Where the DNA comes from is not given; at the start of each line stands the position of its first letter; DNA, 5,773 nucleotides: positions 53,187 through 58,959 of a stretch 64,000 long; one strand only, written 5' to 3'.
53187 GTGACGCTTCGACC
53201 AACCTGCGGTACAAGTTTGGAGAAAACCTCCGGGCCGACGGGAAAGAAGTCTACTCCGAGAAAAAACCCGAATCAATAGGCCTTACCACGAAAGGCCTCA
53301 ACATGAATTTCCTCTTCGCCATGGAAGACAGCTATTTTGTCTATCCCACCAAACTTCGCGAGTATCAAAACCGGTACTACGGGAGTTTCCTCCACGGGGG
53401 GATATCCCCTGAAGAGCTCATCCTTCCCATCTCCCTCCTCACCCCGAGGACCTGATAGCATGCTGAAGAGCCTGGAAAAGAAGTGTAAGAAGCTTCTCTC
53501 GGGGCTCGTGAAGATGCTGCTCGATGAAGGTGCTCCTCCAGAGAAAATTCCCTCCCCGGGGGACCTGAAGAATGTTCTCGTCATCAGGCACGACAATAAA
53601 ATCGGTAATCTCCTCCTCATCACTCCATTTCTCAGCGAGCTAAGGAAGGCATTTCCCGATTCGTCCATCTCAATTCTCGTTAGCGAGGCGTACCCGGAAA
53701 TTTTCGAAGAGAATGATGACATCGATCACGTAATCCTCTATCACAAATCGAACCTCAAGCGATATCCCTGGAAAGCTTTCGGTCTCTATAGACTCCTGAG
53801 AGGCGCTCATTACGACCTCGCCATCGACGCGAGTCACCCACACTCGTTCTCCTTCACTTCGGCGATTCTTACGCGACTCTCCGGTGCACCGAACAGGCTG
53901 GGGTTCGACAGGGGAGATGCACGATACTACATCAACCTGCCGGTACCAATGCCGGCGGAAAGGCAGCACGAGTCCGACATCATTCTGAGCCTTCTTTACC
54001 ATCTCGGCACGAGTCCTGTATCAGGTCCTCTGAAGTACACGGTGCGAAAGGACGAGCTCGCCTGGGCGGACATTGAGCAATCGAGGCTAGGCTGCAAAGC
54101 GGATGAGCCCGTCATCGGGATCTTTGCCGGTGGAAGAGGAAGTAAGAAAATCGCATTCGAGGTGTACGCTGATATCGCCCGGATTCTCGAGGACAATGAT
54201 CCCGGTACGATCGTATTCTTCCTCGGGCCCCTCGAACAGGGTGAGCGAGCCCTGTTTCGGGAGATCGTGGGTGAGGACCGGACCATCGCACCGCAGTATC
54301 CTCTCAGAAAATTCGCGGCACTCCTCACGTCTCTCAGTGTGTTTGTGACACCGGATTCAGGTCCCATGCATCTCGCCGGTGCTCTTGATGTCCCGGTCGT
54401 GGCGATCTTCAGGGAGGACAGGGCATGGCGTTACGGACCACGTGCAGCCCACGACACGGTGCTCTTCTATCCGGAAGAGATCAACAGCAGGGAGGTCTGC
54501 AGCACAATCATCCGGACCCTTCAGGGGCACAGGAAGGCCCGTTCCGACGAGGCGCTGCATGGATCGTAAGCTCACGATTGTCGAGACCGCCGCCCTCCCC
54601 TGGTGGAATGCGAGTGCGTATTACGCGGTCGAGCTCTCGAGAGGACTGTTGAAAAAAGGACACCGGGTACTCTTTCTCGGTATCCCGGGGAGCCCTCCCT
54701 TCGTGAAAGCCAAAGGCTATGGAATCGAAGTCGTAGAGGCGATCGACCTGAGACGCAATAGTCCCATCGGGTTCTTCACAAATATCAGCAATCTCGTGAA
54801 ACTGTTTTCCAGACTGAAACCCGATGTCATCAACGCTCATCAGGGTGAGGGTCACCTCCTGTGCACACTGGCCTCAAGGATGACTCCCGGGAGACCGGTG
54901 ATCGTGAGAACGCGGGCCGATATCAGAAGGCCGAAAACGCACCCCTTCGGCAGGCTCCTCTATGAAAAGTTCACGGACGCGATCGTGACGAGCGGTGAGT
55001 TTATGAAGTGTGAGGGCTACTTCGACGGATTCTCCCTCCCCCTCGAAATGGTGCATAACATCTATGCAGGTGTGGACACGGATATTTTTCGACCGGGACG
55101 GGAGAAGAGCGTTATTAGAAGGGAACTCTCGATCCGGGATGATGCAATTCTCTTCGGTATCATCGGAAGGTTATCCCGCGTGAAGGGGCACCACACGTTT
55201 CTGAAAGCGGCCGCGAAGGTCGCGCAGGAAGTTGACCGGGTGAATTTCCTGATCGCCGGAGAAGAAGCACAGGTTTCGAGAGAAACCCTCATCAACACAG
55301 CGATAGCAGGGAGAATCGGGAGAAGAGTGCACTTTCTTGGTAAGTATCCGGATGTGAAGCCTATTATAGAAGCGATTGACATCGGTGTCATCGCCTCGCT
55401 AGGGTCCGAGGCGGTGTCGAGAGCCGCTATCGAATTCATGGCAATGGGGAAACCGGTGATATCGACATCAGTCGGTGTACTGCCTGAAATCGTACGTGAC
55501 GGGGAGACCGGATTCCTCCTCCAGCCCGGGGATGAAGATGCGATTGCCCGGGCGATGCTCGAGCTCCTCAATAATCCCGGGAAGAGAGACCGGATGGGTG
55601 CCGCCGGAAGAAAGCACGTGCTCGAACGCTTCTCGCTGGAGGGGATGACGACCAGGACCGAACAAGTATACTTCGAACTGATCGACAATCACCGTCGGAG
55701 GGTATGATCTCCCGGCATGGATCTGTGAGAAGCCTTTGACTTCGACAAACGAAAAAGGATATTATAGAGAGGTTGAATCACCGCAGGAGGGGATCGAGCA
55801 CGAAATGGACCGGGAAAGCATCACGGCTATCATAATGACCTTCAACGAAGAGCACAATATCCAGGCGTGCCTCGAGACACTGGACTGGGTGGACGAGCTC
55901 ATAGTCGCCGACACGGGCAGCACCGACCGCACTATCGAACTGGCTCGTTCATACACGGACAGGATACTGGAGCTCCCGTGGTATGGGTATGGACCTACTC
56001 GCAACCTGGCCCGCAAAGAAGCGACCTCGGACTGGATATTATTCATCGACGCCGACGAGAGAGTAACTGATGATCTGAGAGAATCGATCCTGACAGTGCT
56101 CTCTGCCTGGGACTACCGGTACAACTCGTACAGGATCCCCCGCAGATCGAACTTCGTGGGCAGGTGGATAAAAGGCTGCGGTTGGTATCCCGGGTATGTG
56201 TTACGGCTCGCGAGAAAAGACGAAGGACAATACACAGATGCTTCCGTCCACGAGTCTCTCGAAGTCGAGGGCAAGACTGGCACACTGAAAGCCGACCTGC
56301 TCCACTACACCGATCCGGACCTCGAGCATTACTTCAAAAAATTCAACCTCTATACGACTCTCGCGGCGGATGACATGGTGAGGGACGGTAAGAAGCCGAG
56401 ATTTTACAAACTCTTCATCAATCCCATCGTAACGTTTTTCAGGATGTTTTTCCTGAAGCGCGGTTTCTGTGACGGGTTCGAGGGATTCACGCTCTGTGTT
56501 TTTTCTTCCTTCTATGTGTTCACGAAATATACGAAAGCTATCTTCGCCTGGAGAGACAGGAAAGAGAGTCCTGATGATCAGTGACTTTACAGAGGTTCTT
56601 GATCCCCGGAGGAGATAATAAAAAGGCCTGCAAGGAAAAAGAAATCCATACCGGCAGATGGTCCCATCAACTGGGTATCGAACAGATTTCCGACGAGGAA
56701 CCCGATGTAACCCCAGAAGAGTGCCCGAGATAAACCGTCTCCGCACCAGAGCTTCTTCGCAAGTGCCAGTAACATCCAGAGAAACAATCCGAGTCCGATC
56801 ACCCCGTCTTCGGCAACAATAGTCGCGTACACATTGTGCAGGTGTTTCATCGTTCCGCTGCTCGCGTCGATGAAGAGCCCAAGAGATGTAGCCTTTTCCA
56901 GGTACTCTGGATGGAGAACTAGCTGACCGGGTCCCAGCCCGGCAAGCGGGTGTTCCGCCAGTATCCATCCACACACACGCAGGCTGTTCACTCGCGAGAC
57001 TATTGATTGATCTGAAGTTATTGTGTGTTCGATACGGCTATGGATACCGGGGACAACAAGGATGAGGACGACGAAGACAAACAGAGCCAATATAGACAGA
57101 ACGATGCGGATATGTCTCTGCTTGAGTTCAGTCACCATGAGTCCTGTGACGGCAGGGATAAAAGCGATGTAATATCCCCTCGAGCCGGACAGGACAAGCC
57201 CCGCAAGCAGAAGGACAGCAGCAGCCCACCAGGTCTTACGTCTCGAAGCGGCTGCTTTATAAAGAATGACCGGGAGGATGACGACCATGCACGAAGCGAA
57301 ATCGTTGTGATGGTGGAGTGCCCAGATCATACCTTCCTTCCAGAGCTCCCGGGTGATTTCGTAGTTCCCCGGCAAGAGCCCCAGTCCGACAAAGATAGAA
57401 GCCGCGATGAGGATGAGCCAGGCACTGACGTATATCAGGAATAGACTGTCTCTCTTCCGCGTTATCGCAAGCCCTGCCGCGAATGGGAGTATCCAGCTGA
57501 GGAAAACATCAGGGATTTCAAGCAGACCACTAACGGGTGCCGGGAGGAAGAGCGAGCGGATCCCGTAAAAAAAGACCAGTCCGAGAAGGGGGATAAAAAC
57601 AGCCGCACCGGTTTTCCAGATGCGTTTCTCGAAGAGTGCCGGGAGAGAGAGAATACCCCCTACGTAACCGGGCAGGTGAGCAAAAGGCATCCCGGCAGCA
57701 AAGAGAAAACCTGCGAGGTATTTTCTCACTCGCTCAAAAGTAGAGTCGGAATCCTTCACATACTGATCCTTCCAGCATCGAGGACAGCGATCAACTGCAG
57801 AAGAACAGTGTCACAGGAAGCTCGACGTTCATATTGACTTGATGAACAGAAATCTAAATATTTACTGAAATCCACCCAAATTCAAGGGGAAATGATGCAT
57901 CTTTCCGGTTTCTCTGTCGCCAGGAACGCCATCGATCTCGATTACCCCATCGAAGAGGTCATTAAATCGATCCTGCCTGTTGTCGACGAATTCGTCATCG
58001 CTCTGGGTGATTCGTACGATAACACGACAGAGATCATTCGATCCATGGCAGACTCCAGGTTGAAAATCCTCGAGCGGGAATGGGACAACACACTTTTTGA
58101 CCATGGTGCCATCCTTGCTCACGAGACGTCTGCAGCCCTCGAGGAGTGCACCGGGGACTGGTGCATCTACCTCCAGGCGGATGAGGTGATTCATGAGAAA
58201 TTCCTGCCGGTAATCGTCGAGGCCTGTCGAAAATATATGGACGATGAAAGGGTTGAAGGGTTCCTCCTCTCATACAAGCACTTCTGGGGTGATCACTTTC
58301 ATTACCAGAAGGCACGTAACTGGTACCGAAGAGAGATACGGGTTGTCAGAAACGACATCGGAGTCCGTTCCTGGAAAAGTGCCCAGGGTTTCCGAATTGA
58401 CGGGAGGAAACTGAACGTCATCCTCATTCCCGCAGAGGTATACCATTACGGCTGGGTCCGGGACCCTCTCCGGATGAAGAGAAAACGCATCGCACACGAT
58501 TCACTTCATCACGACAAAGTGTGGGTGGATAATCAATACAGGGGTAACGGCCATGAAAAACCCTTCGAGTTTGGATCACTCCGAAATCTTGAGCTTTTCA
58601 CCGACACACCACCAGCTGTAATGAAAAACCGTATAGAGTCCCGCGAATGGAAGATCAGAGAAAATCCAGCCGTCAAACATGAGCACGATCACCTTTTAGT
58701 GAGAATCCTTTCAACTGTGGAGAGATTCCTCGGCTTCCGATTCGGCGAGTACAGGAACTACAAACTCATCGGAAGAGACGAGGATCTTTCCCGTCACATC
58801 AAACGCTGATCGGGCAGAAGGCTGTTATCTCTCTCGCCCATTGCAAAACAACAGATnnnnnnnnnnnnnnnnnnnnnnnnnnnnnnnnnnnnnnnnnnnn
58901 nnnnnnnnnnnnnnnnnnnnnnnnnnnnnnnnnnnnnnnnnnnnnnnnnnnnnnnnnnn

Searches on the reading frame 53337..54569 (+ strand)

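Call 48: search_protein_families(library=pfam, proteins=[window:53337-54569:+], max_evalue=0.00001)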
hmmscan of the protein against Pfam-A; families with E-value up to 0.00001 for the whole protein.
window:53337-54569:+ (410 aa): 1 family
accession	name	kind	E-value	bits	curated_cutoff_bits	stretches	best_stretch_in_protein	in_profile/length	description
PF01075.23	Glyco_transf_9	-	5.2e-24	85.3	22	1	150-378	4-229/247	Glycosyltransferase family 9 (heptosyltransferase)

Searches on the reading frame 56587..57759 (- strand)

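Call 48: search_protein_families(library=pfam, proteins=[window:56587-57759:-], max_evalue=0.00001)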
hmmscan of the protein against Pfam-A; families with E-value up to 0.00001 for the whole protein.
window:56587-57759:- (390 aa): 1 family
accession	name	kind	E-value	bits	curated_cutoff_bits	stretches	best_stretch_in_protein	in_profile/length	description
PF04932.20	Wzy_C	-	7.7e-14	52.2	31.7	1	179-327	1-149/149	O-Antigen ligase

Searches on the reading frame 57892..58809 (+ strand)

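Call 48: search_protein_families(library=pfam, proteins=[window:57892-58809:+], max_evalue=0.00001)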
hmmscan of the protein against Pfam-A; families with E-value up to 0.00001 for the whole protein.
window:57892-58809:+ (305 aa): 1 family
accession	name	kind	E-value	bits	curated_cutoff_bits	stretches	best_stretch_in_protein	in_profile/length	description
PF00535.33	Glycos_transf_2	-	6.2e-08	33.2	23.3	1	20-160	13-153/168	Glycosyl transferase family 2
